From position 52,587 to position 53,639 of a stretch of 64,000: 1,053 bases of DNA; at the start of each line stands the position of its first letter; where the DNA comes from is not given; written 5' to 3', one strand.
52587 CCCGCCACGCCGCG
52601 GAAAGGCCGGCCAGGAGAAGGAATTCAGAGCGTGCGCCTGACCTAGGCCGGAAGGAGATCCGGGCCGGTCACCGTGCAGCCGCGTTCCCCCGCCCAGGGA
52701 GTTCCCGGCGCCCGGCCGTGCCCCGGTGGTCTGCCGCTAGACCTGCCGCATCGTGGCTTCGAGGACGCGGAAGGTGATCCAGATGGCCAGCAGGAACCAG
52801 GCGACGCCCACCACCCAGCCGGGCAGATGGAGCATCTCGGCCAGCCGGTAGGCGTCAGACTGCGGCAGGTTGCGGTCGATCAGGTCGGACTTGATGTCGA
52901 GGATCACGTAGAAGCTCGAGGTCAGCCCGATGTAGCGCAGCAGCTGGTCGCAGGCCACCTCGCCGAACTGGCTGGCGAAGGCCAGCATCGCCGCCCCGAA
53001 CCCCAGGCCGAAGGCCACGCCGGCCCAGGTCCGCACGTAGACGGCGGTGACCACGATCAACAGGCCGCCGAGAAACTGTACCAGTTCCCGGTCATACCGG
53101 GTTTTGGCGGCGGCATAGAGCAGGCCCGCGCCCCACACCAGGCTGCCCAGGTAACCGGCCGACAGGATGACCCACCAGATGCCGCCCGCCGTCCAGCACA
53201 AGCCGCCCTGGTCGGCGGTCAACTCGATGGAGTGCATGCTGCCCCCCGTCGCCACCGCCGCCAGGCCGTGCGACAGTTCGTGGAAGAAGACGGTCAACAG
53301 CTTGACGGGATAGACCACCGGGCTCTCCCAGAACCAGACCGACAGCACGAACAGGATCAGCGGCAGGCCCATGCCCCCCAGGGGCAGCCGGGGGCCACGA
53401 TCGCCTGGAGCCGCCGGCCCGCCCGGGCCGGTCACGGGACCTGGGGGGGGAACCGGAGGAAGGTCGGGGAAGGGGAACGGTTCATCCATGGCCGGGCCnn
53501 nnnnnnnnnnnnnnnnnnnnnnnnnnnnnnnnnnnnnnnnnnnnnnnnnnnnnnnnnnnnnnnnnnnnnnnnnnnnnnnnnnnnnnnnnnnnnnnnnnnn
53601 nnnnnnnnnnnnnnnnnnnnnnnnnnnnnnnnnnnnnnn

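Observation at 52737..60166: K+ channel / giant duplicated membrane protein / M50B intramembrane protease operon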

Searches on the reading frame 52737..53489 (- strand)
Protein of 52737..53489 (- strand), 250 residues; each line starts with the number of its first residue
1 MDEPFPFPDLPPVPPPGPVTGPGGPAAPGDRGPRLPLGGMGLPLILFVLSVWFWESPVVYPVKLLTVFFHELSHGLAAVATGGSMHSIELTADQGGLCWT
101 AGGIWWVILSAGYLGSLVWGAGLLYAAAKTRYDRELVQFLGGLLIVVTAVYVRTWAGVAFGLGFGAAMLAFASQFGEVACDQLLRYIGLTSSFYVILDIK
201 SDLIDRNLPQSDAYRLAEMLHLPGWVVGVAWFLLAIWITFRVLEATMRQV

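Call 7: search_protein_families(library=pfam, proteins=[window:52737-53489:-], max_evalue=0.01)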
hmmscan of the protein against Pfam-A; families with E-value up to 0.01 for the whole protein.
window:52737-53489:- (250 aa): 1 family
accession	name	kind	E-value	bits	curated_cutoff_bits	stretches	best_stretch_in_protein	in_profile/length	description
PF13398.12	Peptidase_M50B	-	3.8e-46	157.8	26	1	46-239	4-198/201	Peptidase M50B-like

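Call 8: search_protein_families(library=ncbifam, proteins=[window:52737-53489:-], max_evalue=0.01)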
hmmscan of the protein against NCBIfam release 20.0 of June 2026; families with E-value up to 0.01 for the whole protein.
window:52737-53489:- (250 aa): 0 families

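Call 34: search_solved_structures(query=window:52737-53489:-, max_evalue=1)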
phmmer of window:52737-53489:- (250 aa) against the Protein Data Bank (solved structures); distinct sequences matched with E-value up to 1: 0.

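Call 53: find_homologous_proteins(query=window:52737-53489:-, max_evalue=0.00001)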
Query window:52737-53489:- (250 aa): 1026 proteins with E <= 0.00001 among 8000 candidates; the best 120 are listed.
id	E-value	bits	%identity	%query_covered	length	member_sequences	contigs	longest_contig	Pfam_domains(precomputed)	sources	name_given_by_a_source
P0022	8.7e-164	561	100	100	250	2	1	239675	PF13398.13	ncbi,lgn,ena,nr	ncbi:MAG: M50 family metallopeptidase [Candidatus Riflebacteria bacterium]|nr:M50 family metallopept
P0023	5.3e-122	424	81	86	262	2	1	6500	PF13398.13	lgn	-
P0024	3.2e-119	415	75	99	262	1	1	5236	PF13398.13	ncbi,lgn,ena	-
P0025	2.5e-118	412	84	88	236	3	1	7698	PF13398.13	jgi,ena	-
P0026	4.1e-111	389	81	88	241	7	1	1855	PF13398.13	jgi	-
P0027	3.8e-97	343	86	74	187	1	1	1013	PF13398.13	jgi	-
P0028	2.8e-90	320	65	89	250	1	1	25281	PF13398.13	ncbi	-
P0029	4.1e-90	320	64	89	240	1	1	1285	PF13398.13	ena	-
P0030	1.8e-89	318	64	87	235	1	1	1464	PF13398.13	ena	-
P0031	2.1e-89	317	63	91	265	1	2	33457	PF13398.13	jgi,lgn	jgi:hypothetical protein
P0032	4.9e-89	316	62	92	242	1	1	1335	PF13398.13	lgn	-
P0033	1.5e-88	315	59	97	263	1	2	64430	PF13398.13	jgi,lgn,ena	-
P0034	1.0e-87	312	61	96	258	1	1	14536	PF13398.13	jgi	-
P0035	4.1e-81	290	58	94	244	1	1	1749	PF13398.13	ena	-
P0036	3.2e-80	287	57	95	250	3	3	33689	PF13398.13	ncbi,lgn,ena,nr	ncbi:MAG TPA: M50 family metallopeptidase [Candidatus Ozemobacteraceae bacterium]|nr:M50 family meta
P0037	4.7e-79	284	64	82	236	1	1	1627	PF13398.13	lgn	-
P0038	8.1e-79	283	59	89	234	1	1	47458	PF13398.13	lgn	-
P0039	1.6e-78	282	54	99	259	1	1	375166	PF13398.13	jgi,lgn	jgi:hypothetical protein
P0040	9.2e-78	279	58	88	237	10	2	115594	PF13398.13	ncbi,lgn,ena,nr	ncbi:MAG TPA: M50 family metallopeptidase [Candidatus Ozemobacteraceae bacterium]|nr:M50 family meta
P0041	3.8e-77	277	54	91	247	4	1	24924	PF13398.13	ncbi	-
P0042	6.1e-77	277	61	84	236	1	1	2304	PF13398.13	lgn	-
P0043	7.0e-77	276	55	94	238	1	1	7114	PF13398.13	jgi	-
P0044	3.4e-76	274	57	88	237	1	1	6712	PF13398.13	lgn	-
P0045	1.6e-75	272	60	84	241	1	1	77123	PF13398.13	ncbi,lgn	ncbi:MAG: M50 family metallopeptidase [Candidatus Ozemobacteraceae bacterium]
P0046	5.0e-75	270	65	74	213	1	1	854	PF13398.13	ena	-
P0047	1.5e-74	269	60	83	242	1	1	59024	PF13398.13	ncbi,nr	ncbi:MAG: M50 family metallopeptidase [Candidatus Riflebacteria bacterium]|nr:M50 family metallopept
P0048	2.6e-74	268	53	96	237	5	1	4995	PF13398.13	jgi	-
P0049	2.9e-74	268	59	84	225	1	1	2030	PF13398.13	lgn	-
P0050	1.5e-73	266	59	84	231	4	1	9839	PF13398.13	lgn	-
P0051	1.5e-73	266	63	83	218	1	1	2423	PF13398.13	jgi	-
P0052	1.9e-73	265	56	90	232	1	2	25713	PF13398.13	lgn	-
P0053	4.0e-73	264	61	82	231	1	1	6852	PF13398.13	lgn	-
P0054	1.3e-72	262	63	83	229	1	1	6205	PF13398.13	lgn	-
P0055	1.9e-72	262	61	82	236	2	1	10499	PF13398.13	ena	-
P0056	2.5e-72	262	59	84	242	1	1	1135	PF13398.13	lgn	-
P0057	1.5e-71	259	60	81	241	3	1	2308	PF13398.13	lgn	-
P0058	4.9e-71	257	54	90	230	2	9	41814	PF13398.13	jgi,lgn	jgi:hypothetical protein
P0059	7.2e-71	257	51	93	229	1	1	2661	PF13398.13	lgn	-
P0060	1.0e-70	256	57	84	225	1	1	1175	PF13398.13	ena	-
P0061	1.3e-70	256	53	88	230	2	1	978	PF13398.13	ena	-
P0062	1.4e-70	256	54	92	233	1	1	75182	PF13398.13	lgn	-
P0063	1.8e-70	255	57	84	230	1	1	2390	PF13398.13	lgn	-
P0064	2.8e-70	255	54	84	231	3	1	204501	PF13398.13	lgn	-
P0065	4.0e-70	254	56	84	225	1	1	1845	PF13398.13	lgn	-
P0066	4.0e-70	254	56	84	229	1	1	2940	PF13398.13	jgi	jgi:hypothetical protein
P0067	5.8e-70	254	58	84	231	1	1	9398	PF13398.13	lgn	-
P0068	7.1e-70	253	55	84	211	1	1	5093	PF13398.13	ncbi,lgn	-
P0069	8.8e-70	253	54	88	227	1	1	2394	PF13398.13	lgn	-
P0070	1.2e-69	253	52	90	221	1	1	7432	PF13398.13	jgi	jgi:hypothetical protein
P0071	1.5e-69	252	54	86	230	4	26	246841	PF13398.13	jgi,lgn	jgi:hypothetical protein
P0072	2.8e-69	251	56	82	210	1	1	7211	PF13398.13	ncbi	-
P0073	4.2e-69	251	55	84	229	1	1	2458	PF13398.13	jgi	jgi:hypothetical protein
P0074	4.9e-69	251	57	84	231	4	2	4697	PF13398.13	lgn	-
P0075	5.1e-69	251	52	89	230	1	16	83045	PF13398.13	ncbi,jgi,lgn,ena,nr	ncbi:MAG TPA: M50 family metallopeptidase [Candidatus Ozemobacteraceae bacterium]|nr:M50 family meta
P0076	5.5e-69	251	54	85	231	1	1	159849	PF13398.13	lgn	-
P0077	5.6e-69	251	52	89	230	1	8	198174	PF13398.13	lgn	-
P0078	5.9e-69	250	52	89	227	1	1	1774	PF13398.13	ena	-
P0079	5.9e-69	250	52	89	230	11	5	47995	PF13398.13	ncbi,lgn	-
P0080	6.7e-69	250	55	84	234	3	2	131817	PF13398.13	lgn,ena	-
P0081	1.3e-68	249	54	80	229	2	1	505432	PF13398.13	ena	-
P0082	2.0e-68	249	53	86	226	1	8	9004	PF13398.13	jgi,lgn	jgi:hypothetical protein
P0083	2.1e-68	249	56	84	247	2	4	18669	PF13398.13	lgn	-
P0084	2.4e-68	248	55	84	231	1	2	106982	PF13398.13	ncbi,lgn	ncbi:MAG: M50 family metallopeptidase [Candidatus Rifleibacteriota bacterium]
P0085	5.1e-68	247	55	83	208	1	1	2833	PF13398.13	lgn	-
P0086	6.5e-68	247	51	88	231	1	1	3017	PF13398.13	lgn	-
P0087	2.0e-67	245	55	84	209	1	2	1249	PF13398.13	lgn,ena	-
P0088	2.7e-67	245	51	90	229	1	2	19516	PF13398.13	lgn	-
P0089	3.7e-67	245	52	89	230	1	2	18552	PF13398.13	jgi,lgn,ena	-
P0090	4.5e-67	244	52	84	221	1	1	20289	PF13398.13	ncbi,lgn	-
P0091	3.2e-66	241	51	89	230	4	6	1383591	PF13398.13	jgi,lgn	-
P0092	3.5e-66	241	53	88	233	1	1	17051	PF13398.13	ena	-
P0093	2.2e-65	239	53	82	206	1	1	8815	PF13398.13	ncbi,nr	ncbi:MAG: M50 family metallopeptidase, partial [Candidatus Riflebacteria bacterium]|nr:M50 family me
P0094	2.4e-65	239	50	84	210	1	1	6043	PF13398.13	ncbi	-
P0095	1.3e-64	236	48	96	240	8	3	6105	PF13398.13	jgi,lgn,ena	-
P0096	2.7e-64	235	50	90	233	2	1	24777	PF13398.13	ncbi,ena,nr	ncbi:MAG: M50 family metallopeptidase [Candidatus Riflebacteria bacterium]|nr:M50 family metallopept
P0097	3.3e-64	235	51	84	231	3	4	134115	PF13398.13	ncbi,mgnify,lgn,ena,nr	ncbi:MAG TPA: M50 family metallopeptidase [Candidatus Rifleibacterium sp.]|mgnify:CR=1 FL=1|nr:M50 f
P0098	7.4e-64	234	51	84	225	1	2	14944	PF13398.13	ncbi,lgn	-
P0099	8.3e-64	234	51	90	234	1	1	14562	PF13398.13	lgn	-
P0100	1.6e-63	233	56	82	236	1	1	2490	PF13398.13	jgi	jgi:hypothetical protein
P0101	1.9e-63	232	55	82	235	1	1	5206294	PF13398.13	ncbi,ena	-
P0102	1.9e-62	229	50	84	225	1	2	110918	PF13398.13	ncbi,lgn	-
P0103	3.8e-61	225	49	92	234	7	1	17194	PF13398.13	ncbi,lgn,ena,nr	ncbi:MAG TPA: hypothetical protein DCG57_01760 [Candidatus Riflebacteria bacterium]|nr:hypothetical 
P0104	3.6e-60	222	49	85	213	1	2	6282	PF13398.13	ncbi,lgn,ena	-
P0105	1.6e-57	213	47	83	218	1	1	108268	PF13398.13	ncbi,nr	ncbi:MAG: M50 family metallopeptidase [Candidatus Riflebacteria bacterium]|nr:M50 family metallopept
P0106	2.6e-57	212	49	84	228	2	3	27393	PF13398.13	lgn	-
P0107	4.3e-57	212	61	66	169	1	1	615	PF13398.13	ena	-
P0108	6.6e-57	211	61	64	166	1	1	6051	PF13398.13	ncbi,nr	ncbi:M50 family metallopeptidase, partial [bacterium]|nr:M50 family metallopeptidase [bacterium]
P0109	1.3e-56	210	44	97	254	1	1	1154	PF13398.13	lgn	-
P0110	1.6e-56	210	49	83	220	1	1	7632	PF13398.13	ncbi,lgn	-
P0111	7.1e-55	204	46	92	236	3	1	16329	PF13398.13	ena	-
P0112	2.1e-54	203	48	83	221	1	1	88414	PF13398.13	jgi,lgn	jgi:hypothetical protein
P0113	2.2e-54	203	51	72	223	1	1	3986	PF13398.13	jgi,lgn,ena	-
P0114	1.1e-53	200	56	74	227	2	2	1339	PF13398.13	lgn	-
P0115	6.1e-53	198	43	84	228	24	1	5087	PF13398.13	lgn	-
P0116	6.8e-53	198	47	90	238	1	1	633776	PF13398.13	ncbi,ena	-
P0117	1.1e-52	197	52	74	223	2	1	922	PF13398.13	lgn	-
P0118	1.1e-52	197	44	83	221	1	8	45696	PF13398.13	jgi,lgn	jgi:hypothetical protein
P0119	1.2e-52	197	47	79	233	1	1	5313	PF13398.13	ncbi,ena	-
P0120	1.3e-52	197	49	78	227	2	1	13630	PF13398.13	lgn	-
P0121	6.5e-52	195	49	89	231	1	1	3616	PF13398.13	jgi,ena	-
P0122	6.8e-52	194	50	77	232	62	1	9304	PF13398.13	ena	-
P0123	1.4e-51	193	45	80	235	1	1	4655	PF13398.13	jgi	jgi:hypothetical protein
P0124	1.6e-51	193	52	74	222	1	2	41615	PF13398.13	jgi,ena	-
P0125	1.7e-51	193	42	88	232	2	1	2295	PF13398.13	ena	-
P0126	1.9e-51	193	50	79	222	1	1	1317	PF13398.13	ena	-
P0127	4.4e-51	192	51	78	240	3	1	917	PF13398.13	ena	-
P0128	5.1e-51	192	40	85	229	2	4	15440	PF13398.13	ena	-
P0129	5.7e-51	191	52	74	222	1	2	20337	PF13398.13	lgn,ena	-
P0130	1.0e-50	191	43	85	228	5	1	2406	PF13398.13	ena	-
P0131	1.2e-50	190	52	74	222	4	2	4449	PF13398.13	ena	-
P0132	1.4e-50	190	47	82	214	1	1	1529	PF13398.13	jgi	jgi:hypothetical protein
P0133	1.5e-50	190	45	82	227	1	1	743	PF13398.13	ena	-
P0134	2.0e-50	190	46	94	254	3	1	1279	PF13398.13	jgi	-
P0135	2.2e-50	190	44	84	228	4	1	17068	PF13398.13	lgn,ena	-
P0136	2.4e-50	189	47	78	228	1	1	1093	PF13398.13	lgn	-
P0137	2.5e-50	189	50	73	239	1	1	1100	PF13398.13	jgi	jgi:hypothetical protein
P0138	2.7e-50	189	54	68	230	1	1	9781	PF13398.13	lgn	-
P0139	2.8e-50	189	51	79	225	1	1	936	PF13398.13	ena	-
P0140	3.0e-50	189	49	78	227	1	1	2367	PF13398.13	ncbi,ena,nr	ncbi:MAG TPA: M50 family metallopeptidase [Acidobacteriota bacterium]|nr:M50 family metallopeptidase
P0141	7.5e-50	188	50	79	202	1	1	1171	PF13398.13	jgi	jgi:hypothetical protein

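Call 54: find_encoding_contigs(protein=P0116, flank=9000, max_places=1)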
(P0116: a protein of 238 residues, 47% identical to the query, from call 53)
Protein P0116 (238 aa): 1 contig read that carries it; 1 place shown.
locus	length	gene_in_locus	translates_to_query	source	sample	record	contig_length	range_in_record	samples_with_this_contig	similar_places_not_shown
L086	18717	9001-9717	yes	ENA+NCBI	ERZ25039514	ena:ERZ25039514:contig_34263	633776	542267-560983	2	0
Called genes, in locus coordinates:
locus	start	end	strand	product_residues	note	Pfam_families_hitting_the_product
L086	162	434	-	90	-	PF01209:Ubie_methyltran, PF08241:Methyltransf_11, PF13649:Methyltransf_25, PF13847:Methyltransf_31 (weak)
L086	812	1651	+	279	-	PF02012:BNR (faint), PF15902:Sortilin-Vps10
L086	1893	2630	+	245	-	-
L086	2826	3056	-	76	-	-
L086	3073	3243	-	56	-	-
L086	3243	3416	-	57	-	-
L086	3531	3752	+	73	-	-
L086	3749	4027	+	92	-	-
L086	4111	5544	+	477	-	PF00155:Aminotran_1_2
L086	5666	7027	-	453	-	PF05221:AdoHcyase, PF00670:AdoHcyase_NAD, PF02826:2-Hacid_dh_C, PF07991:KARI_N (weak)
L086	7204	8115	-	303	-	PF13847:Methyltransf_31 (faint), PF08241:Methyltransf_11 (weak)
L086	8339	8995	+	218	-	-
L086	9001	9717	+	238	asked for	PF13398:Peptidase_M50B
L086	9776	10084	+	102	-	PF26549:Tricorn_N, PF26550:Tricorn_2nd, PF07676:PD40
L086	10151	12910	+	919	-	PF26549:Tricorn_N, PF00930:DPPIV_N (faint), PF26549:Tricorn_N (weak), PF26550:Tricorn_2nd, PF07676:PD40 (weak), PF14684:Tricorn_C1, PF14685:PDZ_Tricorn (weak), PF03572:Peptidase_S41, +1 more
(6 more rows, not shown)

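Call 55: find_encoding_contigs(protein=P0124, flank=9000, max_places=1)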
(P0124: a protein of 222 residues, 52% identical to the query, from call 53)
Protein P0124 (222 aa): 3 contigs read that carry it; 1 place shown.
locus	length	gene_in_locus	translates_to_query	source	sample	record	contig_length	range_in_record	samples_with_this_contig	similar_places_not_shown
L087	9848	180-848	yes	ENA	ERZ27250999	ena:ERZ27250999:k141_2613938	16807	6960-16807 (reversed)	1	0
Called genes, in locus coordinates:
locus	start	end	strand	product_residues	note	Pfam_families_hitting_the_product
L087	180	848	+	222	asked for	PF13398:Peptidase_M50B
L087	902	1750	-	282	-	PF13483:Lactamase_B_3, PF12706:Lactamase_B_2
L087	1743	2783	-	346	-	PF01717:Meth_synt_2, PF08267:Meth_synt_1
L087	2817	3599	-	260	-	PF13580:SIS_2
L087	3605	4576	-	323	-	PF01073:3Beta_HSD, PF01370:Epimerase, PF02719:Polysacc_synt_2, PF04321:RmlD_sub_bind (weak), PF05368:NmrA, PF07993:NAD_binding_4 (faint), PF13460:NAD_binding_10 (weak), PF16363:GDP_Man_Dehyd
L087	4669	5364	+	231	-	PF00657:Lipase_GDSL, PF04311:DUF459 (faint), PF13472:Lipase_GDSL_2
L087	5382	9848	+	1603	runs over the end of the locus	PF00657:Lipase_GDSL (weak), PF13472:Lipase_GDSL_2, PF23500:DUF7133, PF13646:HEAT_2 (weak)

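Call 56: find_encoding_contigs(protein=P0118, flank=9000, max_places=1)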
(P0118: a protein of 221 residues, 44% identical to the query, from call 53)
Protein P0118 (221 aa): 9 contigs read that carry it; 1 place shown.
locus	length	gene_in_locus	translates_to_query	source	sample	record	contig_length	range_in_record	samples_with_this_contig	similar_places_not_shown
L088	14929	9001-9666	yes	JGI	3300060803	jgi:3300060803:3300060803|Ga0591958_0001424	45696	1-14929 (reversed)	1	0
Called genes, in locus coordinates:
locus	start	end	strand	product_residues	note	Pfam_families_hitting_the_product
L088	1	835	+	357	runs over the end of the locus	PF14804:Jag_N (weak), PF13083:KH_KhpA-B, PF01424:R3H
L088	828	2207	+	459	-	PF10396:TrmE_N, PF12631:MnmE_helical, PF00350:Dynamin_N (faint), PF01926:MMR_HSR1, PF02421:FeoB_N, PF04548:AIG1 (faint)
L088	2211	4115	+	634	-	PF01134:GIDA, PF07992:Pyr_redox_2 (weak), PF21680:GIDA_C_1st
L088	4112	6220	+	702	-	-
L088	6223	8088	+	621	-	PF00890:FAD_binding_2 (faint), PF01134:GIDA, PF12831:FAD_oxidored (weak), PF21680:GIDA_C_1st, PF13932:SAM_GIDA_C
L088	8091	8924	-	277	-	-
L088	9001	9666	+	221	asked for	PF13398:Peptidase_M50B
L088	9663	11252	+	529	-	PF00211:Guanylate_cyc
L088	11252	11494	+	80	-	PF01541:GIY-YIG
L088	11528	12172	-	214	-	PF00672:HAMP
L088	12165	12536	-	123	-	-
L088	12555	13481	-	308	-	PF01479:S4, PF00849:PseudoU_synth_2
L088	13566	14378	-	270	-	PF01790:LGT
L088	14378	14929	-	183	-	?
